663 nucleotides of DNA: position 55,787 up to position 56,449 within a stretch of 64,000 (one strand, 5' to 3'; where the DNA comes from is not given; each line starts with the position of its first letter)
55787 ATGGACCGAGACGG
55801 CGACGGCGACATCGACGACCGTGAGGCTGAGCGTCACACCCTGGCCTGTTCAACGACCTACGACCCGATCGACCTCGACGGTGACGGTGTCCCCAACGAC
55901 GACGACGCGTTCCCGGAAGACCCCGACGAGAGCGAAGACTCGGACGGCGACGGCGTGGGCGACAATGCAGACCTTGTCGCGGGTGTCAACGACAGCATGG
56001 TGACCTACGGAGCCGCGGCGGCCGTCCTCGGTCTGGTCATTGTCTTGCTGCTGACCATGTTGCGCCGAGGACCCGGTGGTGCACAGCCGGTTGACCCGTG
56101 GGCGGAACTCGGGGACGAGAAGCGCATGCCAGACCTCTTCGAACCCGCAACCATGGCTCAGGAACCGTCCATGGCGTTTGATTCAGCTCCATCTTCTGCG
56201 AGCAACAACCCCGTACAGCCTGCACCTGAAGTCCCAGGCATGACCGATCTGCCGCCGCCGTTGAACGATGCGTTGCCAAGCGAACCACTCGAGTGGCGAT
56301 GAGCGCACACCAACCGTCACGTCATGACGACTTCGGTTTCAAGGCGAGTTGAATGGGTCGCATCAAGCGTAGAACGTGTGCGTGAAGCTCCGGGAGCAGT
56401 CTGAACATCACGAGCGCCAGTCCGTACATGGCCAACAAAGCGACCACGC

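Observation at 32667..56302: Two large surface proteins share an unusual C-terminal module: TSP3-like stalk, TM helix, Arg cluster, Pro/Glu-rich tail with a DPW(A/S)E...GDE motif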

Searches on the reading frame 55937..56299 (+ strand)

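Call 52: search_protein_families(library=ncbifam, proteins=[window:55937-56299:+], max_evalue=1)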
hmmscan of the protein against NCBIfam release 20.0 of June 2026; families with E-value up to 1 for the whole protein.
seq(121 aa): 2 families
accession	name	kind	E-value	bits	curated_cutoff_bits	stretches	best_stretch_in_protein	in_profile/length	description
NF005123.0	PRK06557.1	subfamily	0.011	15.3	251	1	11-62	93-144/223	L-ribulose-5-phosphate 4-epimerase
TIGR04211.1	SH3_and_anchor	equivalog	0.25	10.9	65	1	18-43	163-188/198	TIGR04211 family SH3 domain-containing protein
